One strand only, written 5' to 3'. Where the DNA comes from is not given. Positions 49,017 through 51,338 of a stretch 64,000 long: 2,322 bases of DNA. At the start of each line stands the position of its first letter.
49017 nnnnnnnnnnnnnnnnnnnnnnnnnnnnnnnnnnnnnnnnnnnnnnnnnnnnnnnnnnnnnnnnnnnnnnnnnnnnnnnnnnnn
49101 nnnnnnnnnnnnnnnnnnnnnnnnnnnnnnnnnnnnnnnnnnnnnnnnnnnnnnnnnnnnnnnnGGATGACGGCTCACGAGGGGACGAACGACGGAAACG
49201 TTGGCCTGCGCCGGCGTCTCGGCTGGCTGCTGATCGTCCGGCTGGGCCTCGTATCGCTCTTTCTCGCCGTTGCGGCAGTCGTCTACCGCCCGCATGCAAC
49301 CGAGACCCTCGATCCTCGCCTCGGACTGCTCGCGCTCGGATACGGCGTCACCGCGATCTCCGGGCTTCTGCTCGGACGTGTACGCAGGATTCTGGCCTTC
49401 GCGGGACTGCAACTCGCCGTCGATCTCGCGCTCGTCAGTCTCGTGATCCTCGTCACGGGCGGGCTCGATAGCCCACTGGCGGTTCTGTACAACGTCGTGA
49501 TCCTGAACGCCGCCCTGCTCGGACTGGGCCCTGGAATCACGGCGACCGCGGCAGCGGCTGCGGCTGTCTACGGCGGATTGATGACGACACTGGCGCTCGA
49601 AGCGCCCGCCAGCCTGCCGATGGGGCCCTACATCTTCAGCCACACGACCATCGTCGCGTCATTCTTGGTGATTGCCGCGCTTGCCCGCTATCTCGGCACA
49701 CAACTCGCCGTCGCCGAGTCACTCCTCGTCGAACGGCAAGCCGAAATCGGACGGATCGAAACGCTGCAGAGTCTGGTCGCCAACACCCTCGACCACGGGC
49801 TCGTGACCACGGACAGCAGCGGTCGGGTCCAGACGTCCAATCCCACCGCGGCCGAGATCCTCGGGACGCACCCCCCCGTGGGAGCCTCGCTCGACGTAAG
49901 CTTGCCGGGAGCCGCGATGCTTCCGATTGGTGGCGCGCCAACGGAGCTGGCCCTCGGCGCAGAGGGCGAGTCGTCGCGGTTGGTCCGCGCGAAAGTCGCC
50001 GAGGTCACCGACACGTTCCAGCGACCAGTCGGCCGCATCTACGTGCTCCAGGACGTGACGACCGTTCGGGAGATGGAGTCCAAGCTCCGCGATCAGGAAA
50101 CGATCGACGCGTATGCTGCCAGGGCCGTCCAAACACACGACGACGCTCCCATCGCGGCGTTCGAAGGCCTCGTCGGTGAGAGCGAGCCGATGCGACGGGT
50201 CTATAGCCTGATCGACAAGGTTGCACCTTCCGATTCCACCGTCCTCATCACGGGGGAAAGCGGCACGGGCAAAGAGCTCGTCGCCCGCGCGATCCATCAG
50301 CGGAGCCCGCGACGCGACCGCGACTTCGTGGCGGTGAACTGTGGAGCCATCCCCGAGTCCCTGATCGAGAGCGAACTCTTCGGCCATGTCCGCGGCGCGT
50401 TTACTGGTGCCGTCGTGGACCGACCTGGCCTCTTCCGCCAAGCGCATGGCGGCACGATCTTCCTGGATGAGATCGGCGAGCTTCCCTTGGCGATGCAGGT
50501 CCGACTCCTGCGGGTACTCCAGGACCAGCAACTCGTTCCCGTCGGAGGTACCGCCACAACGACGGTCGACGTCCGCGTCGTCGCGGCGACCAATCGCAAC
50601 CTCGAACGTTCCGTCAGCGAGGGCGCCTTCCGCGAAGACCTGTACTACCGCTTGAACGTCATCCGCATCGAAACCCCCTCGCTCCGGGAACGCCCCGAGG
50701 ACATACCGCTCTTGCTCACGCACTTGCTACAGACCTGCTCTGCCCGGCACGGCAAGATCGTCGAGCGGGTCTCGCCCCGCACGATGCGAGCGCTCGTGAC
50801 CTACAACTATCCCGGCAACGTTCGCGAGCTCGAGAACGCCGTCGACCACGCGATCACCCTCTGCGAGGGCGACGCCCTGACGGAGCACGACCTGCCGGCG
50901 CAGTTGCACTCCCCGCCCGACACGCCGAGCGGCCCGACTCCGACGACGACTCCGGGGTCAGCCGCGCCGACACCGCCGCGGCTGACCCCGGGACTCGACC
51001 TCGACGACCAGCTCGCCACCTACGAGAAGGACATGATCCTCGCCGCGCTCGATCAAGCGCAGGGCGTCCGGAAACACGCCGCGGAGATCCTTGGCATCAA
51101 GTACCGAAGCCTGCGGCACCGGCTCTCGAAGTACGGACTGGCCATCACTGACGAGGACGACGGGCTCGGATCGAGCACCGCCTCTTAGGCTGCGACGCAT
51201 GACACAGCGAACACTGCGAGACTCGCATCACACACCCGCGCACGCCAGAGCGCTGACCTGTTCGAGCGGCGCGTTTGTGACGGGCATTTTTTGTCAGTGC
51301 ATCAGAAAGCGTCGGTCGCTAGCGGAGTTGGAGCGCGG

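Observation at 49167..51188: One-component PilS/PilR hybrid: a 6-TM sensor + PAS fused directly to a sigma-54 AAA+ activator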

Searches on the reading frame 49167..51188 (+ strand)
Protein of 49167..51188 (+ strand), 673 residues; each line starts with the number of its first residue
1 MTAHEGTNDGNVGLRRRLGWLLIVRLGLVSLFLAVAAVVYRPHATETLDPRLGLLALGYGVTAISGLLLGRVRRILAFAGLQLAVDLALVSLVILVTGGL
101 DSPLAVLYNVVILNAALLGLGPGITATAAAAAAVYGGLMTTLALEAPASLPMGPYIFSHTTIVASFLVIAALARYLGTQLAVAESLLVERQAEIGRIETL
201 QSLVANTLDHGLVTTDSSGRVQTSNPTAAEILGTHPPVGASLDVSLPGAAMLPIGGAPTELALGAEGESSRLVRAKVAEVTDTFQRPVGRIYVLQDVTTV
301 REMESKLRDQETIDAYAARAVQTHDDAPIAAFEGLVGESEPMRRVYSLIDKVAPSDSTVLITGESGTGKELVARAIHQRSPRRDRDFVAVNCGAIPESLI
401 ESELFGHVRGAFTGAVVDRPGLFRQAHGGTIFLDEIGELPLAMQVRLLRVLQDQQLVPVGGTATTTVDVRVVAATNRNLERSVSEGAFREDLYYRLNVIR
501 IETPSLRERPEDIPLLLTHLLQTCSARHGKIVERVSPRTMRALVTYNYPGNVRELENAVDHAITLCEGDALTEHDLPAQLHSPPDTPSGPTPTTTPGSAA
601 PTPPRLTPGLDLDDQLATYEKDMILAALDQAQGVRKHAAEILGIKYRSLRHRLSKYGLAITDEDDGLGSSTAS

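Call 3: search_protein_families(library=pfam, proteins=[window:49167-51188:+], max_evalue=1)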
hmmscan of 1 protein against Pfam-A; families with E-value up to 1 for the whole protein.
window:49167-51188:+ (673 aa): 16 families
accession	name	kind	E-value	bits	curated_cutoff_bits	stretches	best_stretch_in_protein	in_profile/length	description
PF00158.32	Sigma54_activat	-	2.6e-73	245.7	20.2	1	335-502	1-168/168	Sigma-54 interaction domain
PF25601.1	AAA_lid_14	-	1.6e-24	85.9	27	1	507-585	1-79/87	AAA+ ATPase lid domain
PF14532.12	Sigma54_activ_2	-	5.8e-19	69.1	25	1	336-506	1-138/138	Sigma-54 interaction domain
PF02954.25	HTH_8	-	7.7e-11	42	22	1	616-656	2-42/42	Bacterial regulatory protein, Fis family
PF25323.1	6TM_PilS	-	1.5e-08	35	27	1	15-186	8-188/189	PilS-like transmembrane domain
PF07728.20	AAA_5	-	5.6e-08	33.3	22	1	359-482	2-127/139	AAA domain (dynein-related subfamily)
PF00004.35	AAA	-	1.5e-05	25.9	21.2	1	359-477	1-110/131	ATPase family associated with various cellular activities (AAA)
PF13191.12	AAA_16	-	0.00014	22.8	32.6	1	335-451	2-120/167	AAA ATPase domain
PF01078.27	Mg_chelatase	-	0.0026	17.6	20.3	1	415-457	94-136/207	Magnesium chelatase, subunit ChlI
PF13401.12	AAA_22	-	0.0087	16.8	27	1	358-392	7-41/130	AAA domain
PF07724.20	AAA_2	-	0.017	15.6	27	1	357-483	4-131/166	AAA domain (Cdc48 subfamily)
PF18024.7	HTH_50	-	0.018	15.1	27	1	611-658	3-49/50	Helix-turn-helix domain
PF12775.13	AAA_7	-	0.03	14.3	25.8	1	344-393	21-70/181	P-loop containing dynein motor region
PF06745.19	ATPase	-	0.084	12.7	26.6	1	354-375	17-38/231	KaiC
PF13245.12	AAA_19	-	0.1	13.2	25.1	0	355-379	10-34/134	AAA domain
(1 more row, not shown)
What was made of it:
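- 49209..49724 (+): PilS-type six-helix membrane domain (aa 15-186). Model helices: 10-39, 50-68, 75-96, 103-117, 123-145, 152-207. Arg clusters RRR15-17 and RVRR71-74 sit on the cytoplasmic side, giving N-in/C-in topology. Arg25 in TM1 is invariant. Pfam PF25323 (call 3).
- On Bacterial enhancer-binding proteins (sigma-54 AAA+ activators): Sigma54_activat E 2.6e-73 (call 3). HTH_8 E 7.7e-11 (call 3).
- On PilS-type sensor histidine kinase: PF25323 at 35 bits, above the cut-off of 27 (call 3).
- Checked: Pfam (call 3): 6TM_PilS aa 15-186 (E 1.5e-8, 35 bits against a cut-off of 27), Sigma54_activat 335-502 (2.6e-73), AAA_lid_14 507-585, HTH_8 616-656.
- Pfam domains (call 3).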

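Call 4: search_protein_families(library=ncbifam, proteins=[window:49167-51188:+], max_evalue=0.1)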
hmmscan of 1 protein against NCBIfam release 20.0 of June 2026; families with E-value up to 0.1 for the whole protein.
window:49167-51188:+ (673 aa): 39 families (the best 25 are shown)
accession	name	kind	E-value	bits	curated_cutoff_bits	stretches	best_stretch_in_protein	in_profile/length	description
TIGR01817.1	nifA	equivalog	2.4e-107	359.9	528.85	1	307-660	170-531/534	nif-specific transcriptional activator NifA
NF041552.1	TF_PrdR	equivalog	1e-104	351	795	1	289-657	226-577/577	sigma-54 dependent transcriptional regulator PrdR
NF038308.1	RNA_repair_RtcR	equivalog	1.3e-104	350.9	650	1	307-658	154-518/530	RNA repair transcriptional activator RtcR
TIGR01818.1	ntrC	equivalog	1.9e-101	340.1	558.6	1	318-654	119-461/463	nitrogen regulation protein NR(I)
NF003451.0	PRK05022.1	equivalog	9.2e-101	338.1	476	1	309-655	161-506/512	nitric oxide reductase transcriptional regulator NorR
NF008469.0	PRK11361.1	equivalog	1.1e-98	330.9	714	1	334-659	144-457/461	acetoacetate metabolism transcriptional regulator AtoC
NF050807.1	TransRegFlbDCaul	equivalog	4.6e-98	329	750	1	335-657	120-439/454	sigma-54-dependent transcriptional regulator FlbD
TIGR02915.1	PEP_resp_reg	equivalog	1.2e-95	321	502.6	1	318-658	126-444/445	PEP-CTERM-box response regulator transcription factor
NF007689.0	PRK10365.1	equivalog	2.9e-94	316.4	760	1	310-654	114-440/441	sigma-54-dependent response regulator transcription factor ZraR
TIGR02329.1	propionate_PrpR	equivalog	3.8e-90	303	499.2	1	297-654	195-525/526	propionate catabolism operon regulatory protein PrpR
NF011695.0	PRK15115.1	equivalog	1.2e-87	294.6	763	1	313-571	118-373/445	two-component system response regulator GlrR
NF041946.1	LuxO_transreg_Vib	equivalog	7.4e-87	292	800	1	324-653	124-457/463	quorum-sensing sigma-54 dependent transcriptional regulator LuxO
NF008176.1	PRK10923.1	equivalog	9.8e-87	291.5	620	1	329-658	134-468/469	nitrogen regulation protein NR(I)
NF011953.0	PRK15424.1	equivalog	1.2e-82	278.2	703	1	330-654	216-532/538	propionate catabolism operon regulatory protein PrpR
NF011958.0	PRK15429.1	equivalog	5.4e-82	276.5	830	1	331-594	377-639/692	formate hydrogenlyase transcriptional activator FlhA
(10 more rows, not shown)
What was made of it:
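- NCBIfam scores NifA and NtrC models equally well, all below cut-off (call 4).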
